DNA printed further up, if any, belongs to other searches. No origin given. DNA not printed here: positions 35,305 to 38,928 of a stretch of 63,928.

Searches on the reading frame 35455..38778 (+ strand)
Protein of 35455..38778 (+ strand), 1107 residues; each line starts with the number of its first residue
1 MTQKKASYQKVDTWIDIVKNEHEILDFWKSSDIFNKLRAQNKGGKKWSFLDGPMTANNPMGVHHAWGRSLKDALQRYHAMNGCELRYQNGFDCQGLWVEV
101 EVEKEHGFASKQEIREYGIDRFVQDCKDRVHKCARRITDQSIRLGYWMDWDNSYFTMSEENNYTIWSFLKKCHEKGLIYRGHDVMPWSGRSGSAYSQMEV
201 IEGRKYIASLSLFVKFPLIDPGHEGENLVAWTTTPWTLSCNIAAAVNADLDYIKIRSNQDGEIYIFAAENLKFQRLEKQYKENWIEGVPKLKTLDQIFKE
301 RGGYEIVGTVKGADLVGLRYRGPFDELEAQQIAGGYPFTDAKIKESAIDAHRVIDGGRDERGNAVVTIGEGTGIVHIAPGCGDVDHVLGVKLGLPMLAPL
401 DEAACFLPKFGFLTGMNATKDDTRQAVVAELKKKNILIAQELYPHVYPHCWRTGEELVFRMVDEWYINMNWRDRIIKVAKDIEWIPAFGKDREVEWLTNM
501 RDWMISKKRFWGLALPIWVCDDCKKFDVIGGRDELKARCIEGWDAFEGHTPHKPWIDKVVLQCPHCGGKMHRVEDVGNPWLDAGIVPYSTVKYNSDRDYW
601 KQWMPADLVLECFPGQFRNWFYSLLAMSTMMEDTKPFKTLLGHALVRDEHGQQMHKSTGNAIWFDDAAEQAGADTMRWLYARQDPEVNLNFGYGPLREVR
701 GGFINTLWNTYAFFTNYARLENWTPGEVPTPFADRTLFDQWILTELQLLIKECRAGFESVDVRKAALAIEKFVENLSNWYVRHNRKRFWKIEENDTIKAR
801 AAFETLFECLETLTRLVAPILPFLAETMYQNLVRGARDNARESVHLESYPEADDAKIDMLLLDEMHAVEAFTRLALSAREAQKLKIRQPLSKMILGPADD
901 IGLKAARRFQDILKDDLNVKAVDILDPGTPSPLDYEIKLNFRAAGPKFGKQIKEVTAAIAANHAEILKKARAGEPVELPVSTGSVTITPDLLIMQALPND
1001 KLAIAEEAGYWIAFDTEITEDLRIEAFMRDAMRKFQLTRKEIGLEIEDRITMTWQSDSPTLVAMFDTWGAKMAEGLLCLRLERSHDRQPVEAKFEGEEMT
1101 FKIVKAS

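Call 32: find_encoding_contigs(protein=window:35455-38778:+, flank=8000, max_places=10)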
Protein window:35455-38778:+ (1107 aa): 21 contigs read that carry it; 10 places shown.
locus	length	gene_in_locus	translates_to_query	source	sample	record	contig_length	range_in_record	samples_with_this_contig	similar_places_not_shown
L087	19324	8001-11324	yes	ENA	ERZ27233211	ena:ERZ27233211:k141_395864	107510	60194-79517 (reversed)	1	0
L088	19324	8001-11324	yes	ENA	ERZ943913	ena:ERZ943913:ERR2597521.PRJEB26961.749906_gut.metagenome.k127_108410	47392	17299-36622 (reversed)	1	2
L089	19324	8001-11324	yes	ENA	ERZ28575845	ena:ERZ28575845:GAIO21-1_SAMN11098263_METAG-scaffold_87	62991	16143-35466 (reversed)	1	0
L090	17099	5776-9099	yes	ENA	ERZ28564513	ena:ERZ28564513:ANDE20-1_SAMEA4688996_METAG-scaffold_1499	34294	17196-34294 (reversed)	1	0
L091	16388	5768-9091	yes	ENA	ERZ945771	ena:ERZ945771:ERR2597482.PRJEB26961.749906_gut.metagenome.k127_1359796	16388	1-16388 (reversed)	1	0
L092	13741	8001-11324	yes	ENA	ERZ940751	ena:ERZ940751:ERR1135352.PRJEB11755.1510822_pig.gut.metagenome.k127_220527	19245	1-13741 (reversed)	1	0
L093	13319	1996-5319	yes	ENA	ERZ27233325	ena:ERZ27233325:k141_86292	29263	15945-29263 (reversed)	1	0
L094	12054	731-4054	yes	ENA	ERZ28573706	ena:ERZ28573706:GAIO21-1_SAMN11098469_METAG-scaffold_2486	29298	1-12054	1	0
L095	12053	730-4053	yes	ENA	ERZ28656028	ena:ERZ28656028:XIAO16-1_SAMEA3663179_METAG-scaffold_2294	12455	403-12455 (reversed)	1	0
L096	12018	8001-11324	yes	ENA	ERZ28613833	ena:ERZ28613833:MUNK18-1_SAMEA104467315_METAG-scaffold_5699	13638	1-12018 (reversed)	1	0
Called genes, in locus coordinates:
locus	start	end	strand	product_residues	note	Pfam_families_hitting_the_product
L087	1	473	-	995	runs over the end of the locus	-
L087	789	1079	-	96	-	-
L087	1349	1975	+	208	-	PF01300:Sua5_yciO_yrdC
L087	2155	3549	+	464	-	PF00206:Lyase_1, PF10415:FumaraseC_C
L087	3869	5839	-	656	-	-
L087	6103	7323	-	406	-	PF01476:LysM, PF01510:Amidase_2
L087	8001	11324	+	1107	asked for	PF00133:tRNA-synt_1, PF09334:tRNA-synt_1g (faint), PF08264:Anticodon_1, PF19302:DUF5915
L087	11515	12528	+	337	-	PF02463:SMC_N (faint), PF13304:AAA_21, PF13175:AAA_15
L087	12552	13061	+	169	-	-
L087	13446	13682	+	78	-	-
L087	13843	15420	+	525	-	PF07690:MFS_1, PF00854:PTR2 (weak), PF07690:MFS_1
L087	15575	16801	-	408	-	PF28597:T2SSF_N, PF00482:T2SSF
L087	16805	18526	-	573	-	PF05157:MshEN, PF00437:T2SSE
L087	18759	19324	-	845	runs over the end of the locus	-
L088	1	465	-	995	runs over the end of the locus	-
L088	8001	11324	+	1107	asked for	PF00133:tRNA-synt_1, PF09334:tRNA-synt_1g (faint), PF08264:Anticodon_1, PF19302:DUF5915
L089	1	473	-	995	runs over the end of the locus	-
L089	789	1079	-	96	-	-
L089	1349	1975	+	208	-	PF01300:Sua5_yciO_yrdC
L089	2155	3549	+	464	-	PF00206:Lyase_1, PF10415:FumaraseC_C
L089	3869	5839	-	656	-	-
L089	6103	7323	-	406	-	PF01476:LysM, PF01510:Amidase_2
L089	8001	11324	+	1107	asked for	PF00133:tRNA-synt_1, PF09334:tRNA-synt_1g (faint), PF08264:Anticodon_1, PF19302:DUF5915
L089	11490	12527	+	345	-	PF07751:Abi_2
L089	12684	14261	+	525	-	PF07690:MFS_1, PF00854:PTR2 (weak), PF07690:MFS_1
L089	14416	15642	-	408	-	PF28597:T2SSF_N, PF00482:T2SSF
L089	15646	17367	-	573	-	PF05157:MshEN, PF00437:T2SSE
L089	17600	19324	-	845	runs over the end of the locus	-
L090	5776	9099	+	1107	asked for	PF00133:tRNA-synt_1, PF09334:tRNA-synt_1g (faint), PF08264:Anticodon_1, PF19302:DUF5915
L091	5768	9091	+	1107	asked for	PF00133:tRNA-synt_1, PF09334:tRNA-synt_1g (faint), PF08264:Anticodon_1, PF19302:DUF5915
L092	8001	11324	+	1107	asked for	PF00133:tRNA-synt_1, PF09334:tRNA-synt_1g (faint), PF08264:Anticodon_1, PF19302:DUF5915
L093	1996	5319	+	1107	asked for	PF00133:tRNA-synt_1, PF09334:tRNA-synt_1g (faint), PF08264:Anticodon_1, PF19302:DUF5915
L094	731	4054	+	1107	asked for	PF00133:tRNA-synt_1, PF09334:tRNA-synt_1g (faint), PF08264:Anticodon_1, PF19302:DUF5915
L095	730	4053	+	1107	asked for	PF00133:tRNA-synt_1, PF09334:tRNA-synt_1g (faint), PF08264:Anticodon_1, PF19302:DUF5915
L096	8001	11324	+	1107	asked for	PF00133:tRNA-synt_1, PF09334:tRNA-synt_1g (faint), PF08264:Anticodon_1, PF19302:DUF5915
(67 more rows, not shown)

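Call 51: search_protein_families(library=padloc, proteins=[L089:11490-12524:+], max_evalue=0.001)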
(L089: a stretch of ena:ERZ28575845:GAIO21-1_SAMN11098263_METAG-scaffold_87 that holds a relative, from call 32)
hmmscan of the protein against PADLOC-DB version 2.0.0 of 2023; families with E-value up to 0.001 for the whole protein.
L089:11490-12524:+ (345 aa): 1 family
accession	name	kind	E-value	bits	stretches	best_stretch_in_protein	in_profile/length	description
PDLC02344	AbiD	-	4.3e-54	182.1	1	42-335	2-275/277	AbiD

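Call 64: search_protein_families(library=pfam, proteins=[L089:11490-12524:+], max_evalue=10)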
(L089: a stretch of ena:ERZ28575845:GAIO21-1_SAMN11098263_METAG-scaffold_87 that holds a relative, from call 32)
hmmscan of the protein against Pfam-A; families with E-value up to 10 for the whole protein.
L089:11490-12524:+ (345 aa): 2 families
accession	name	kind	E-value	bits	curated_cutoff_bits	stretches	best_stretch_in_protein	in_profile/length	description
PF07751.16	Abi_2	-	1.6e-43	149.6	25.6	1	74-258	3-183/184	Abi-like protein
PF18731.6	HEPN_Swt1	-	0.13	12.9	27.5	0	239-260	77-98/115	Swt1-like HEPN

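Call 75: search_protein_families(library=ncbifam, proteins=[L089:11490-12524:+], max_evalue=0.1)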
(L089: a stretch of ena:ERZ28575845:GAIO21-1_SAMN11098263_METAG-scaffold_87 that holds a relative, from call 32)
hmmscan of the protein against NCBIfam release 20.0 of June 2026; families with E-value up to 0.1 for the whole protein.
L089:11490-12524:+ (345 aa): 0 families
